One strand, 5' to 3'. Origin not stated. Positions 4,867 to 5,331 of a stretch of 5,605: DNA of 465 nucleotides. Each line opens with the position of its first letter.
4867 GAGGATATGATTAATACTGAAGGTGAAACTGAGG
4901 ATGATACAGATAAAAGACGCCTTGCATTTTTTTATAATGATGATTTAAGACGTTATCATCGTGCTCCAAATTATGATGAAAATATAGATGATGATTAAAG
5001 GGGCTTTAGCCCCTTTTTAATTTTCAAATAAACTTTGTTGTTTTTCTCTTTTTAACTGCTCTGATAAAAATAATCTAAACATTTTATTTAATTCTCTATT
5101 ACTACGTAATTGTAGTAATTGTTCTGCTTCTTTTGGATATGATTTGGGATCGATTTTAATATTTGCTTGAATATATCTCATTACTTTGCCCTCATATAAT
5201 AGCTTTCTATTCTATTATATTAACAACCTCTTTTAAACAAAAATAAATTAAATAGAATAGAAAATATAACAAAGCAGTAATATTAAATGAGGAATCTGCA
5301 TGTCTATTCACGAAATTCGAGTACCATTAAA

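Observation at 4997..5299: Unannotated antisense 54-aa RHH-like regulator with paired operators: a candidate lysogeny/copy-control switch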

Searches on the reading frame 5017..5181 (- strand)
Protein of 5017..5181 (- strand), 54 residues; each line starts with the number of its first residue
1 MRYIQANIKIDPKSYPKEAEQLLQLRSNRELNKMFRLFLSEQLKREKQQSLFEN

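Call 3: search_protein_families(library=pfam, proteins=[window:5017-5181:-], max_evalue=1)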
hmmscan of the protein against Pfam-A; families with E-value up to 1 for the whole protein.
window:5017-5181:- (54 aa): 0 families

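Call 4: search_protein_families(library=phrogs, proteins=[window:5017-5181:-], max_evalue=1)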
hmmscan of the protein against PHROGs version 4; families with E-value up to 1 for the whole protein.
window:5017-5181:- (54 aa): 1 family
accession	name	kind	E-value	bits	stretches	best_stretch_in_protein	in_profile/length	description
phrog_13896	-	unknown function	0.23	12.7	1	13-38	19-44/66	-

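Call 7: find_homologous_proteins(query=window:5017-5181:-, max_evalue=10)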
Query window:5017-5181:- (54 aa): 2 proteins with E <= 10 among 2 candidates.
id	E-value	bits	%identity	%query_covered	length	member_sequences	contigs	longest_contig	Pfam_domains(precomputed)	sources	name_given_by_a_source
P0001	4.9e-25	102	98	100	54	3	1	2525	-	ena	-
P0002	5.8e-16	74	73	96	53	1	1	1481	-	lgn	-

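Call 9: find_encoding_contigs(protein=P0002, flank=10000)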
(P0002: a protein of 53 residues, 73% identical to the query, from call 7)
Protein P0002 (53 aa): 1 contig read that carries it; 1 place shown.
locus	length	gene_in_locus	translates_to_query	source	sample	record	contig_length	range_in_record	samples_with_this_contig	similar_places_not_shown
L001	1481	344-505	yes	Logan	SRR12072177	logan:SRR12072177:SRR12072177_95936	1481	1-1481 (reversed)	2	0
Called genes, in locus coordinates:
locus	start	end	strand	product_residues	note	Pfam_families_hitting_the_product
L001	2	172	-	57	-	?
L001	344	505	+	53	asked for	-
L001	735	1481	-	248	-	?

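Call 10: find_encoding_contigs(protein=P0001, flank=10000)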
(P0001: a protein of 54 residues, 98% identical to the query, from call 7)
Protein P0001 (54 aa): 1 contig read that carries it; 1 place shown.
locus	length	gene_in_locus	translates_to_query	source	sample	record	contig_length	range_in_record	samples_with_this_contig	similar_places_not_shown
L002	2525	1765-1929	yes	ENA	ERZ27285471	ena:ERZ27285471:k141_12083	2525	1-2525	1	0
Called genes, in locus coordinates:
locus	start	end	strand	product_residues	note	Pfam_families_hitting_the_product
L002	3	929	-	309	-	?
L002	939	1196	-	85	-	-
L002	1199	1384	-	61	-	-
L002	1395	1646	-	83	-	-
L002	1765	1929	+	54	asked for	-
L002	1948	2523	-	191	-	?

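Call 18: search_solved_structures(query=A1, max_evalue=10, show_alignments=3)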
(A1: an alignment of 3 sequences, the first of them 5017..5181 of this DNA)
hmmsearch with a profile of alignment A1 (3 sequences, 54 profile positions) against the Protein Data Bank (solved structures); distinct sequences matched with E-value up to 10: 2.
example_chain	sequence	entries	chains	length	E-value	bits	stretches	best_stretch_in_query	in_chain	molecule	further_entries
9w3a_A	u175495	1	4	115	0.58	13.3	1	6-38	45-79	PfiT protein 1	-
4eot_A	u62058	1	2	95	9.2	9.4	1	27-49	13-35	Transcription factor MafA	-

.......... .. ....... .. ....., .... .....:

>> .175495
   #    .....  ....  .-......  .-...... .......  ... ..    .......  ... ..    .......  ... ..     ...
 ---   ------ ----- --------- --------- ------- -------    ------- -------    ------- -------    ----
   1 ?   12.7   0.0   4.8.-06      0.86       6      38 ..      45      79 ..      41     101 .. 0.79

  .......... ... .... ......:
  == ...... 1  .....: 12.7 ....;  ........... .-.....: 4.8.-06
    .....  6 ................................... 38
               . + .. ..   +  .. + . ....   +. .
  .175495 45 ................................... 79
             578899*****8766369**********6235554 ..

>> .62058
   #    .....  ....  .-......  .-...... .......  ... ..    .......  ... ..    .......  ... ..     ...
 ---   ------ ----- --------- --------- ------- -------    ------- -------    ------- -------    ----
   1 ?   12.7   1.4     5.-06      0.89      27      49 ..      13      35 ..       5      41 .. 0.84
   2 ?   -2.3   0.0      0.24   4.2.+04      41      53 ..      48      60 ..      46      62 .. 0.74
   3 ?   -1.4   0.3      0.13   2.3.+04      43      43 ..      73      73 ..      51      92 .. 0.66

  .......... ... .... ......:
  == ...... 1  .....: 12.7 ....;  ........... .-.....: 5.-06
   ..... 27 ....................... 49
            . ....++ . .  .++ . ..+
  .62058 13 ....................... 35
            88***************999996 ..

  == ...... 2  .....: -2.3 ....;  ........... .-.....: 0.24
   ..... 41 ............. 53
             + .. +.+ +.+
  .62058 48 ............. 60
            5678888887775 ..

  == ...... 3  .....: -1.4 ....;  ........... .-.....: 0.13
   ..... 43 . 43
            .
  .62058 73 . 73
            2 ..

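Call 31: search_protein_representatives(alignment_id=A1)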
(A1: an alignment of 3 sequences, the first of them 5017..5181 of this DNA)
Query: 3 sequences, 54 profile positions. Proteins with E-value up to 0.001 (for the whole library): 5; up to 1e-10: 1; up to 1e-30: 0. The best 5 are listed.
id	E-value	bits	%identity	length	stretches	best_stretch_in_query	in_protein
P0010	5.9e-12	61.4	-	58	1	4-52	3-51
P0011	2.9e-09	52.7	-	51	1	4-52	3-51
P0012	1.0e-08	51.0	-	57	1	1-51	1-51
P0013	3.4e-05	39.7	-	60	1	1-53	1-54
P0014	8.5e-05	38.4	-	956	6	12-38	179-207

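Call 32: predict_structure(alignment_id=A1)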
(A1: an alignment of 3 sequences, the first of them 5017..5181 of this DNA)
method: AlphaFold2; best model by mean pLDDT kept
length: 54 residues; sequences in the alignment: 3
mean_pLDDT: 72.6   pTM: 0.37
mean pLDDT of the five models: 72.6, 71.0, 69.4, 66.6, 66.5
residues with pLDDT >= 90: 1; 70-90: 34; 50-70: 13; < 50: 6
segments of 3 or more residues with pLDDT < 50: 1-5
pLDDT, mean of each block of 10 residues (from residue 1): 49 81 74 85 80 58
secondary structure, 60 per line:
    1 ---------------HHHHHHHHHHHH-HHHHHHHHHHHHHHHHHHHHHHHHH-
elements in order: H16-27 H29-53

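Call 38: search_protein_families(library=pfam, alignment_id=A2, max_evalue=10)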
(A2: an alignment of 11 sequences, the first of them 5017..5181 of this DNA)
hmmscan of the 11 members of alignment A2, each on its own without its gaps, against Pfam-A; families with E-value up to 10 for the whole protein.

A. member 1, window:5017-5181:- (54 aa): 0 families

B. families by the number of members that match (of 11 scanned): 2 families
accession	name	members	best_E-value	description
PF10896.13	DUF2714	1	0.031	Protein of unknown function (DUF2714)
PF24609.1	IQ_SCN5A_C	1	0.05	SCN5A-like, C-terminal IQ motif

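Call 39: search_solved_structures(query=A2, max_evalue=10, show_alignments=5)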
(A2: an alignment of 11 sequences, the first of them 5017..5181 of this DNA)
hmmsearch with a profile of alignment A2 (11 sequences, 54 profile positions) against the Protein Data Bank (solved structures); distinct sequences matched with E-value up to 10: 0.

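Call 40: fold_search(model_id=the predicted structure, library=pdb)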
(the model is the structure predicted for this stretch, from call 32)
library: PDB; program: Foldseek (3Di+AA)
matches with E <= 10: 0; with E <= 0.001: 0
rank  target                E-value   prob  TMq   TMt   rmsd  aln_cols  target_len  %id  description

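Call 49: find_homologous_proteins(query=A2, max_evalue=1)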
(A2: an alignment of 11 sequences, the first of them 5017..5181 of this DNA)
Query A2 (11 sequences) (54 aa, profile of the alignment): 17 proteins with E <= 1 among 1333 candidates.
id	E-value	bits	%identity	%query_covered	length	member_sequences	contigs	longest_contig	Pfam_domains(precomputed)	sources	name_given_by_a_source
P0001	1.5e-24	103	98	100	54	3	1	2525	-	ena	-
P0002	2.0e-24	103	73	96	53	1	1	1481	-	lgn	-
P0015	4.5e-24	102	69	96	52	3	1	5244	-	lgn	-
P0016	4.2e-23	99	73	96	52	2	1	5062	-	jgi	jgi:hypothetical protein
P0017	1.6e-22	97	63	96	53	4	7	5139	-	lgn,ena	-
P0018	5.5e-22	95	66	93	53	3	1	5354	-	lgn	-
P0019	4.8e-21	92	54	96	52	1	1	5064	-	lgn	-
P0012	6.3e-21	92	49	94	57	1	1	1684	-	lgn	-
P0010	2.9e-20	90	53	91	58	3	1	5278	-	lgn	-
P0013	5.5e-20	89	38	100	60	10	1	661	-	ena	-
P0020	2.0e-19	87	51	91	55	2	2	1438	-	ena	-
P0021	2.9e-19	86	71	91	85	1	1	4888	-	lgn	-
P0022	4.1e-19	86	49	91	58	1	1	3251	-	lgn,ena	-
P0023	2.6e-18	83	53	94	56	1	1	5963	-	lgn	-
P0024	4.4e-18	83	63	94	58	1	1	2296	-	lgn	-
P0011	7.6e-18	82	51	91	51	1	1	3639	-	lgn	-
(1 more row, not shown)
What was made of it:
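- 5017..5181 (-): 54-aa regulator gene. It belongs to an orphan family. The predicted topology is an extended strand (residues 1-15), helix 16-27 and helix 31-53. Homologues were found in calls 7, 31 and 49.
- The longest contig recorded for any of them is under 6 kb (call 49).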

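Call 55: predict_structure(alignment_id=A4)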
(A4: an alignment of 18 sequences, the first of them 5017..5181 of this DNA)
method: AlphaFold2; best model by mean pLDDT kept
length: 54 residues; sequences in the alignment: 18
mean_pLDDT: 90.7   pTM: 0.63
mean pLDDT of the five models: 90.7, 86.8, 85.9, 84.5, 67.6
residues with pLDDT >= 90: 38; 70-90: 13; 50-70: 3; < 50: 0
segments of 3 or more residues with pLDDT < 50: none
pLDDT, mean of each block of 10 residues (from residue 1): 86 97 96 94 90 68
secondary structure, 60 per line:
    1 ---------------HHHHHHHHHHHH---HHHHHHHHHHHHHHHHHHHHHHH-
elements in order: H16-27 H31-53
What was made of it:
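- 5017..5181 (-): AlphaFold2 gives pLDDT 90.7 (call 55).
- On Temperate inovirus repressor modules (RstR, FpsR type): Only two helices are predicted (call 55) and there is no helix-turn-helix family hit (calls 3, 38).
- AlphaFold2 with 18 sequences gives pLDDT 90.7: residues 1-15 extended, helices 16-27 and 31-53 (call 55).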

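Call 59: fold_search(model_id=the predicted structure, library=pdb)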
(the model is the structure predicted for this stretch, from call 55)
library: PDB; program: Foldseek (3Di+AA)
matches with E <= 10: 1; with E <= 0.001: 0
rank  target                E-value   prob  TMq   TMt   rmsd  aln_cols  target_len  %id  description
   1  4gvm                  9.6e+00  0.01  0.20  0.09   9.4        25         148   28  HIV-1 Integrase Catalytic Core Domain A128T Mutant Complexed with Allosteric Inhibitor (released 2013-05-01)
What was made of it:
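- Tried and rejected: Neither model gave a hit (calls 40, 59).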

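Call 60: fold_search(model_id=the predicted structure, library=viral)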
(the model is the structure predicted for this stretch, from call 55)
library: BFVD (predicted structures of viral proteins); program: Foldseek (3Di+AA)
matches with E <= 10: 2; with E <= 0.001: 0
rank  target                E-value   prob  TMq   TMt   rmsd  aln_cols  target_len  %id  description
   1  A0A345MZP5            1.8e-02  1.00  0.90  0.81   0.7        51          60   35  (no name in the UniProt tables at hand)
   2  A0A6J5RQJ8            9.9e+00  0.02  0.34  0.08  13.9        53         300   13  Uncharacterized protein [uncultured Caudovirales phage]

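Call 61: search_dna_similar(query=window:5017-5181:-, collection=phages, mode=protein, max_evalue=10)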
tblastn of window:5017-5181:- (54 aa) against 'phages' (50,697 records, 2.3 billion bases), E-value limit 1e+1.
No match.

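Call 65: find_encoding_contigs(protein=P0010, flank=10000, max_places=2)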
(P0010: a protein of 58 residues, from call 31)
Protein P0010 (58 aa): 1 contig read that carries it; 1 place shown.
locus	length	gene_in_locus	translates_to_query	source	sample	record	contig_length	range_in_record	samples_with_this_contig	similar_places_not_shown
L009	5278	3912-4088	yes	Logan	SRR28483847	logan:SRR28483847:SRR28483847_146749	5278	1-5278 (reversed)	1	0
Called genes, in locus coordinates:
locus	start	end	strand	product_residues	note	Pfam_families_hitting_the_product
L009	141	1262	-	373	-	PF05707:Zot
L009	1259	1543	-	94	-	PF10734:DUF2523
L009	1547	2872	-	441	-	PF05616:Neisseria_TspB (weak)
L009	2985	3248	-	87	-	PF05356:Phage_Coat_B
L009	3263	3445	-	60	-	-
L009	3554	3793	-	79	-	-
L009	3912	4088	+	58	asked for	-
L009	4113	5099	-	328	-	PF01446:Rep_1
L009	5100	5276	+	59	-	?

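Call 66: find_encoding_contigs(protein=P0011, flank=10000, max_places=2)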
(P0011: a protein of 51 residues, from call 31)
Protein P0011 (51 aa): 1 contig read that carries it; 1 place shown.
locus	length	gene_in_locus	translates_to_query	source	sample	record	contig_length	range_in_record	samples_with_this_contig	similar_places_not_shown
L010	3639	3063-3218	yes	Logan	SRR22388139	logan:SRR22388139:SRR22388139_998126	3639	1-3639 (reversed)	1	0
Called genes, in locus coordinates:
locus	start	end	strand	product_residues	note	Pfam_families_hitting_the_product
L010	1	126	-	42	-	?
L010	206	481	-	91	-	PF10734:DUF2523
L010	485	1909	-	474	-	-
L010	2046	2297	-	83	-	PF05356:Phage_Coat_B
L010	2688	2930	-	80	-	-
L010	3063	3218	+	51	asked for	-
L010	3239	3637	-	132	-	?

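Call 67: find_encoding_contigs(protein=P0023, flank=10000, max_places=2)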
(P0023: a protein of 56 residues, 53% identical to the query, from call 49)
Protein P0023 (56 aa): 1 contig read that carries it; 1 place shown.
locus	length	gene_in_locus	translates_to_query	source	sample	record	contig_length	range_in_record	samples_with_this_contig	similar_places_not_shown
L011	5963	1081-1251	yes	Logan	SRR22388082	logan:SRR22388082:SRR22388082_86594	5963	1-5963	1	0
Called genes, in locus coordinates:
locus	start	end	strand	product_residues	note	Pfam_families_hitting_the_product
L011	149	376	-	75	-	-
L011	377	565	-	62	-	-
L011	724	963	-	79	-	-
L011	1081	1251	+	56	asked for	-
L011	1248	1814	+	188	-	-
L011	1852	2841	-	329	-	PF01446:Rep_1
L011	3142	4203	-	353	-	PF05707:Zot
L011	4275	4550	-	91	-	PF10734:DUF2523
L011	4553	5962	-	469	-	?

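Call 68: find_encoding_contigs(protein=P0021, flank=10000, max_places=2)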
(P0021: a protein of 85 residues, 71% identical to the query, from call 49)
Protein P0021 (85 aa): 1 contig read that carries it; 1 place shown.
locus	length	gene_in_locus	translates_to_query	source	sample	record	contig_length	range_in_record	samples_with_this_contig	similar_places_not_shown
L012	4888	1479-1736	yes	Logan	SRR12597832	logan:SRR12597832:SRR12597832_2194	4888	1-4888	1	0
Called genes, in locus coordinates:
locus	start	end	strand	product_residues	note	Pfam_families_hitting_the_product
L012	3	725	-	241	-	?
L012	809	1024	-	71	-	-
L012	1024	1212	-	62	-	-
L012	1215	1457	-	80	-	-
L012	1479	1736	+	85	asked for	-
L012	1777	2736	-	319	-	PF01446:Rep_1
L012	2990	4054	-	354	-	PF05707:Zot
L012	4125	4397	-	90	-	PF10734:DUF2523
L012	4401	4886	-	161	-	?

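Call 69: find_encoding_contigs(protein=P0012, flank=10000, max_places=2)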
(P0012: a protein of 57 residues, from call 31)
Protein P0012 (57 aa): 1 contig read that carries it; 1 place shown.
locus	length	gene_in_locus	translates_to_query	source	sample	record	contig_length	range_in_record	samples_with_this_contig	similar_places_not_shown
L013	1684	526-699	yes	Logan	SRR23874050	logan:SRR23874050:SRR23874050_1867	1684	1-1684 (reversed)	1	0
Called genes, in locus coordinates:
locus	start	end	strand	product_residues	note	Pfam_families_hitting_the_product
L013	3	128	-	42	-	?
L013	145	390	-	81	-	-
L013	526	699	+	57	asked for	-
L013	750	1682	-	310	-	?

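Call 71: search_protein_families(library=pfam, proteins=[L011:1248-1814:+], max_evalue=1)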
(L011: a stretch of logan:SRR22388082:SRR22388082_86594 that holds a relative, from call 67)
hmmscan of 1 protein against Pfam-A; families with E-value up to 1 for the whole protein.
L011:1248-1814:+ (188 aa): 1 family
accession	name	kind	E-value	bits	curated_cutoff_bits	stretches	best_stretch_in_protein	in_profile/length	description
PF21475.2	PaaA-like_N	-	0.25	11.3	27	0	32-45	17-30/60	PaaA-like, N-terminal domain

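Call 73: find_related_loci(query=A4, collection=metagenome_contigs, flank=1500)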
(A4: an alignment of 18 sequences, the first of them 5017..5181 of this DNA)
Query A4 (54 aa) in metagenome_contigs; peptide patterns used: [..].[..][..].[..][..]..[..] (x = any residue, [..] = any of these).
77 stretches matched a pattern, but none encodes a relative of the query by tblastn (E <= 1e-3).

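Call 75: find_related_loci(query=A4, collection=viral_contigs, flank=1500)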
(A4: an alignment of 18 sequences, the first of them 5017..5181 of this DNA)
Query A4 (54 aa) in viral_contigs; peptide patterns used: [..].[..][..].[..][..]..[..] (x = any residue, [..] = any of these).
3 stretches matched a pattern, but none encodes a relative of the query by tblastn (E <= 1e-3).
